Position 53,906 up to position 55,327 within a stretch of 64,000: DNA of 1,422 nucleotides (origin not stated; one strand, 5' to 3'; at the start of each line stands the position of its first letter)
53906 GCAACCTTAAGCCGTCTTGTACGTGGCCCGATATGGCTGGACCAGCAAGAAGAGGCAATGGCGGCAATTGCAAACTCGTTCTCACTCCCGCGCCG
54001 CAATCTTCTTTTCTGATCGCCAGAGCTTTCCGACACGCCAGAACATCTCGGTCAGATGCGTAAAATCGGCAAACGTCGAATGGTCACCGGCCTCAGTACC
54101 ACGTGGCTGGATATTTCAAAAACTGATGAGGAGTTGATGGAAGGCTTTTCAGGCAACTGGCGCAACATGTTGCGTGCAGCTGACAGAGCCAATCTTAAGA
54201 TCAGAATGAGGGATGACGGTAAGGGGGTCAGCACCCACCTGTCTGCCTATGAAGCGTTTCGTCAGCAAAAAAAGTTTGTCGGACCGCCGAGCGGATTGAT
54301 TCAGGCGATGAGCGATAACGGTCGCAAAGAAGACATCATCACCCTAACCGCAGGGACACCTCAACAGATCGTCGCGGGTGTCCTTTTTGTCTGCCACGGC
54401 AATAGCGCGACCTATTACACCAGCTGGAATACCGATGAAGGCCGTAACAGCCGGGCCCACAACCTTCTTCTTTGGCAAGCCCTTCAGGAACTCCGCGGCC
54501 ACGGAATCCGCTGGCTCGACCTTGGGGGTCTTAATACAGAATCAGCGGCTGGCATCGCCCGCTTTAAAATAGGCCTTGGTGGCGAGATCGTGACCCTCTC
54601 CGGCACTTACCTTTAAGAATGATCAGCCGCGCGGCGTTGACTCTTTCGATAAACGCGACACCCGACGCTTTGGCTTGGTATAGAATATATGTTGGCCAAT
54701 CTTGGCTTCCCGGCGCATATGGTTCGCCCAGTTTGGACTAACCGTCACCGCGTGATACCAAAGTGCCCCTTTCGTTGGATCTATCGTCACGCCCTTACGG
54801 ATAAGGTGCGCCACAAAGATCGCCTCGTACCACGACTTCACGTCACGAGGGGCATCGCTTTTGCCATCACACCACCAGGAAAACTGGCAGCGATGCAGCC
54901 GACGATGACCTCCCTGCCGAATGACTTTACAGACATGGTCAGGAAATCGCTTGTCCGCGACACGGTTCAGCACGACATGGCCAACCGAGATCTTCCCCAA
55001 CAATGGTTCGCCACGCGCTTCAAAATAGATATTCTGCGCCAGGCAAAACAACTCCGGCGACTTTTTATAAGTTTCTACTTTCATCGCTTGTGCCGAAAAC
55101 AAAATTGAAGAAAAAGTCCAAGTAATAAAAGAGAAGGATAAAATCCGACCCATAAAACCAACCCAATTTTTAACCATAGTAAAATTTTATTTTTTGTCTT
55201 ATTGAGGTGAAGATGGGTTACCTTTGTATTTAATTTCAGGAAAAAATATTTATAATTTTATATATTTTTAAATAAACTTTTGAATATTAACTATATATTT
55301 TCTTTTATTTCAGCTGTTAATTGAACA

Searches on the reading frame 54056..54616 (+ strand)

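Call 19: search_protein_families(library=pfam, proteins=[window:54056-54616:+], max_evalue=0.00001)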
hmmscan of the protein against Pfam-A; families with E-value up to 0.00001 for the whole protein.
window:54056-54616:+ (186 aa): 2 families
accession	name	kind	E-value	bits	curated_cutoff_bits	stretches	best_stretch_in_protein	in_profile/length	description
PF02388.22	FemAB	-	1.5e-11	44.2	24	1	98-185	300-389/406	FemAB family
PF13480.13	Acetyltransf_6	-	1.4e-08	35.5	22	1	36-160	8-138/143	Acetyltransferase (GNAT) domain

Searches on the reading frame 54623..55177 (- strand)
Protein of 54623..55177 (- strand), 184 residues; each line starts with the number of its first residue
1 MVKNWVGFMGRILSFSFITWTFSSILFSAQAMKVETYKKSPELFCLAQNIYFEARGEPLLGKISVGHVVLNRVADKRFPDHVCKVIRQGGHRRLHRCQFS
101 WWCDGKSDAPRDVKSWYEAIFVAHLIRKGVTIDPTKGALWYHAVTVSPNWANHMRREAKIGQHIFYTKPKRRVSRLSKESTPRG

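Call 19: search_protein_families(library=pfam, proteins=[window:54623-55177:-], max_evalue=0.00001)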
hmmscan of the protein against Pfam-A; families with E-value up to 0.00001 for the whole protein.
window:54623-55177:- (184 aa): 1 family
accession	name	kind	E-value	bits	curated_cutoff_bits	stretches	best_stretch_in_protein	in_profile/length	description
PF07486.17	Hydrolase_2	-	4.4e-25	88.7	27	1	56-166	1-100/100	Cell Wall Hydrolase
